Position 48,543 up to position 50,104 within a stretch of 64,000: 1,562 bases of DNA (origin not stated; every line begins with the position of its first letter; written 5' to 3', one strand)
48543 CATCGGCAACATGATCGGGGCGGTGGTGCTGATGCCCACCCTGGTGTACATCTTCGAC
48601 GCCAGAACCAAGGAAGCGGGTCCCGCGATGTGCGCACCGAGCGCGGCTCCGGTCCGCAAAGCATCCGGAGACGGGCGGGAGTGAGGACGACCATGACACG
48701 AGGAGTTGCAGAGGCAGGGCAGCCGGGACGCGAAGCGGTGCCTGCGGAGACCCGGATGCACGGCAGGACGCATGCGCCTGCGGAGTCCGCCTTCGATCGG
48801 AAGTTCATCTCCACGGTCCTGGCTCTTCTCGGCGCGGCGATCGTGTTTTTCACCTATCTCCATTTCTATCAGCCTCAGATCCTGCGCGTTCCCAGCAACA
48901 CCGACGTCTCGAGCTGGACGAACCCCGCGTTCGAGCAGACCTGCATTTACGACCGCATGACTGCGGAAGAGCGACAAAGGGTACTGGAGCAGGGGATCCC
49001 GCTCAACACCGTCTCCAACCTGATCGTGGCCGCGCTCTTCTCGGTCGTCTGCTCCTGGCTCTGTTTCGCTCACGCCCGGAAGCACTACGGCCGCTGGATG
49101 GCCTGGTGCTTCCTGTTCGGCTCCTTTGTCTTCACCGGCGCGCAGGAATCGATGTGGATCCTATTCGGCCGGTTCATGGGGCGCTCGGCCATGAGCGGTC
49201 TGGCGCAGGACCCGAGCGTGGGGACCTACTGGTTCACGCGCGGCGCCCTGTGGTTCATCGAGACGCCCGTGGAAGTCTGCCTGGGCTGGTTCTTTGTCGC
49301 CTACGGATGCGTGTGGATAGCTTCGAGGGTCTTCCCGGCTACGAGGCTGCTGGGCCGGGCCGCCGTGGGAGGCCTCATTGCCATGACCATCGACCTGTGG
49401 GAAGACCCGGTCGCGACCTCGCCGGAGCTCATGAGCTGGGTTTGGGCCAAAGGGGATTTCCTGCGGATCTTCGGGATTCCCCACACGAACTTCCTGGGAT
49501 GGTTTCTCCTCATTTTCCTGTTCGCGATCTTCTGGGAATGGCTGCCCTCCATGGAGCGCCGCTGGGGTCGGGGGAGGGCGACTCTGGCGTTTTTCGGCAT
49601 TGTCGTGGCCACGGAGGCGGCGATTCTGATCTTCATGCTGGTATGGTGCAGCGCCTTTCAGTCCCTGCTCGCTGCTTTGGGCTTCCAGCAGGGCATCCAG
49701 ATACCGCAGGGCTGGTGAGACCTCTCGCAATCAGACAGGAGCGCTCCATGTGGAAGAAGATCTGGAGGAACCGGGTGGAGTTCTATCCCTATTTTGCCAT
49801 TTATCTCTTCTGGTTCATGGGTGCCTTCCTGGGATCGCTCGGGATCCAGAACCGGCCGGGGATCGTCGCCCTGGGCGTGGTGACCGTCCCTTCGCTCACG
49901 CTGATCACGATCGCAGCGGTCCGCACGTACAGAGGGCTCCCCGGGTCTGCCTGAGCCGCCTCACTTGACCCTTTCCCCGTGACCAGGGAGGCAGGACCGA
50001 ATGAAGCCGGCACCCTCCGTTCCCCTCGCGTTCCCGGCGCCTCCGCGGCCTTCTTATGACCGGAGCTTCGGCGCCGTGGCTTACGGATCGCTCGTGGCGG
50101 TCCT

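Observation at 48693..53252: Tandem quartet of DUF422-like paralogs with two interleaved micro-membrane ORFs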

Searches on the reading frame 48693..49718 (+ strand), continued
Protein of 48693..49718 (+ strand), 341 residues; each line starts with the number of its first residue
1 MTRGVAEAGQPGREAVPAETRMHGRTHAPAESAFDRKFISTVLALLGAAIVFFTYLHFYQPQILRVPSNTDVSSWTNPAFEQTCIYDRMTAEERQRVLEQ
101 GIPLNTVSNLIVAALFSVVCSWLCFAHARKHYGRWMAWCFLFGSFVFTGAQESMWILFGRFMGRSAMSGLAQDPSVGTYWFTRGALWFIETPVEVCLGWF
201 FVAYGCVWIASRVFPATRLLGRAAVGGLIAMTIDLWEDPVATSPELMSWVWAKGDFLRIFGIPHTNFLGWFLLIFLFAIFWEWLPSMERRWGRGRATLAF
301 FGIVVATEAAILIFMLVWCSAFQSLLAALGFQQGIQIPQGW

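Call 92: find_encoding_contigs(protein=P0112, flank=10000, max_places=1)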
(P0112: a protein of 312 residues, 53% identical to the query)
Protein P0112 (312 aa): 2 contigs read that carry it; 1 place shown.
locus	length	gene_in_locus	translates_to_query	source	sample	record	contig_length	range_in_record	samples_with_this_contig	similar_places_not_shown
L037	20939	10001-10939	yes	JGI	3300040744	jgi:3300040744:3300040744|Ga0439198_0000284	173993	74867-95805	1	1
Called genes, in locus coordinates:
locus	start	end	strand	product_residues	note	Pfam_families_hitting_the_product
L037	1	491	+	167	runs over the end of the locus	PF12172:zf-ChsH2, PF01796:OB_ChsH2_C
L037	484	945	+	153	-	PF12172:zf-ChsH2, PF01796:OB_ChsH2_C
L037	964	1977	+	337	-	PF07143:AttH (faint)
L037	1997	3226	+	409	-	PF00108:Thiolase_N, PF00109:ketoacyl-synt (weak), PF02803:Thiolase_C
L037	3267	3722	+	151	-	PF12172:zf-ChsH2 (weak), PF01796:OB_ChsH2_C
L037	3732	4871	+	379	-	PF00108:Thiolase_N (faint), PF22691:Thiolase_C_1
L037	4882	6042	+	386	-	PF00108:Thiolase_N, PF22691:Thiolase_C_1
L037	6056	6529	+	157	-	PF12172:zf-ChsH2 (weak), PF01796:OB_ChsH2_C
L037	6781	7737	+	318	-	-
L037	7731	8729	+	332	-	-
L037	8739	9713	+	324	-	PF04240:Caroten_synth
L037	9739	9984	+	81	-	-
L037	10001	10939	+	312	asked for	PF04240:Caroten_synth (weak)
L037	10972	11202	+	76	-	-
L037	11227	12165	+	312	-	-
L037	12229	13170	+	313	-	PF04240:Caroten_synth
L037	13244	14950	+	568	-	PF00501:AMP-binding, PF13193:AMP-binding_C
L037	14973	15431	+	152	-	PF09500:YiiD_C, PF14539:DUF4442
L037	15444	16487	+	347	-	PF13450:NAD_binding_8 (faint)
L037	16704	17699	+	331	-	-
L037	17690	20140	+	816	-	PF03176:MMPL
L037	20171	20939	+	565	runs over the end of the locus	PF06980:DUF1302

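Call 97: search_protein_families(library=pfam, proteins=[L028:784-1515:+, L028:1562-2623:-, L028:2661-3611:-, L027:2337-3113:-, L027:3188-3625:-, L026:1686-2618:-, L026:5348-6229:+, L026:6208-7092:+, L026:676-1143:+, L026:1188-1646:+], max_evalue=0.001)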
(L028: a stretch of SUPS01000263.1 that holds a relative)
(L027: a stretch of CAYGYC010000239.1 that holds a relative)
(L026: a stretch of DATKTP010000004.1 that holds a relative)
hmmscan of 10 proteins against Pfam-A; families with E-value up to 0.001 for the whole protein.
L028:784-1515:+ (243 aa): 4 families
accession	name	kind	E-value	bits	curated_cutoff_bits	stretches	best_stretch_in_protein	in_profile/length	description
PF13419.12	HAD_2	-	1.9e-25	90.5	23.8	1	14-203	2-177/178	Haloacid dehalogenase-like hydrolase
PF00702.32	Hydrolase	-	2.7e-21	77.3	26.4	1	10-191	1-184/191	haloacid dehalogenase-like hydrolase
PF13242.12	Hydrolase_like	-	8e-11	42.1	22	1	158-231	2-74/75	HAD-hyrolase-like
PF08645.17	PNK3P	-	0.00084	19.6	22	0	11-190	1-130/161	Polynucleotide kinase 3 phosphatase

L028:1562-2623:- (353 aa): 2 families
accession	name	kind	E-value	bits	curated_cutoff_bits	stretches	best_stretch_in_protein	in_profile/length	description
PF01380.27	SIS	-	6.6e-33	113.7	25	2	43-161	8-129/131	SIS domain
PF10432.14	bact-PGI_C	-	0.00054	20.4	24.5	0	214-259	17-65/151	Bacterial phospho-glucose isomerase C-terminal SIS domain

L028:2661-3611:- (316 aa): 1 family
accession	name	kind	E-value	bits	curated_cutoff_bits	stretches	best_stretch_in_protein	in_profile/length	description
PF00294.29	PfkB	-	2.7e-43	148.9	25.8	1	4-297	3-295/302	pfkB family carbohydrate kinase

L027:2337-3113:- (258 aa): 2 families
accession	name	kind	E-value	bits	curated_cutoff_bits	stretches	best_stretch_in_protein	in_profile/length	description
PF00881.29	Nitroreductase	-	2.5e-25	90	23.5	1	13-234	2-167/167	Nitroreductase family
PF14512.11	TM1586_NiRdase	-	2.1e-08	34.5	27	1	187-255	88-153/215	Putative TM nitroreductase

L027:3188-3625:- (145 aa): 1 family
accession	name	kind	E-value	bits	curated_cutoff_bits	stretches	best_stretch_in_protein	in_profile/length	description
PF03463.20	eRF1_1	-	2.4e-13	50.6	23.8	1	19-142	2-122/123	eRF1 domain 1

L026:1686-2618:- (310 aa): 1 family
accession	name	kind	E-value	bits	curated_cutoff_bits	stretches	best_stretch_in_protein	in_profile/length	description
PF00294.29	PfkB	-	3e-39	135.6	25.8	1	4-294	3-296/302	pfkB family carbohydrate kinase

L026:5348-6229:+ (293 aa): 1 family
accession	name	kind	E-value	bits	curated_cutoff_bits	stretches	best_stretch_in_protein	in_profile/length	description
PF01144.29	CoA_trans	-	6.5e-20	71.9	23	1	8-226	3-216/217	Coenzyme A transferase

L026:6208-7092:+ (294 aa): 1 family
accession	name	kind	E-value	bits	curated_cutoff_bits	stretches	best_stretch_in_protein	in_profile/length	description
PF01144.29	CoA_trans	-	1.4e-06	28.3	23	1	25-237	7-217/217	Coenzyme A transferase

L026:676-1143:+ (155 aa): 1 family
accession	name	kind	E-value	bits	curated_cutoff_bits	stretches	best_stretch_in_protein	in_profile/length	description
PF10130.15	PIN_2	-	1.3e-15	58.2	22.4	1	16-134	1-116/133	PIN domain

L026:1188-1646:+ (152 aa): 0 families

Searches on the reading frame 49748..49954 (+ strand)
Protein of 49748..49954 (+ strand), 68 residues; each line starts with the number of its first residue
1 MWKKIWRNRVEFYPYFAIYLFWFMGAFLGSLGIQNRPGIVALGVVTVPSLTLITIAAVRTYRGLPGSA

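Call 7: search_protein_families(library=pfam, proteins=[window:49748-49954:+], max_evalue=0.01)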
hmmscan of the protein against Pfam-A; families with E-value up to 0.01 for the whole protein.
window:49748-49954:+ (68 aa): 0 families

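Call 11: search_protein_families(library=ncbifam, proteins=[window:49748-49954:+], max_evalue=0.01)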
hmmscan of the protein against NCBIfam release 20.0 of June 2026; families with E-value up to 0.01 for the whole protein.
window:49748-49954:+ (68 aa): 0 families

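Call 23: search_protein_families(library=pfam, proteins=[window:49748-49954:+], max_evalue=10)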
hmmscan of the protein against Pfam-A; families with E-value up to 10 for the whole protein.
window:49748-49954:+ (68 aa): 1 family
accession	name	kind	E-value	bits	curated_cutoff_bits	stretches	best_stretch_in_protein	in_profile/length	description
PF06912.16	DUF1275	-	0.011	16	25.4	1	11-53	151-191/193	Protein of unknown function (DUF1275)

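Call 62: search_protein_representatives(protein=window:49748-49954:+)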
Query: 68 residues. Proteins with E-value up to 0.001 (for the whole library): 16; up to 1e-10: 9; up to 1e-30: 0. The best 16 are listed.
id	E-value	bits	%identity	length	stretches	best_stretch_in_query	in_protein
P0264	6.9e-27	108.5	71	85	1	1-65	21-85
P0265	2.1e-23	97.5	73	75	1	5-63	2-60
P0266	2.4e-22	94.1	68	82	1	1-66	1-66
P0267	3.1e-18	81.1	58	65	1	1-64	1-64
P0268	1.3e-17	79.1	60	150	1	1-57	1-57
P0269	2.9e-17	78.0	59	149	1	1-61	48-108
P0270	1.9e-16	75.4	49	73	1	2-66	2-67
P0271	1.4e-14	69.6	55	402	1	3-66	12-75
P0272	5.8e-14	67.6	53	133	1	1-65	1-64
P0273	7.5e-07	45.1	48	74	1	8-62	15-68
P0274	1.5e-06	44.1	42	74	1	9-62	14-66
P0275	2.1e-06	43.7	49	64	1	7-60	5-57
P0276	2.6e-06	43.4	43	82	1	9-62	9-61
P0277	1.6e-05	40.9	35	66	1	7-62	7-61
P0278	6.9e-05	38.8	35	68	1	7-58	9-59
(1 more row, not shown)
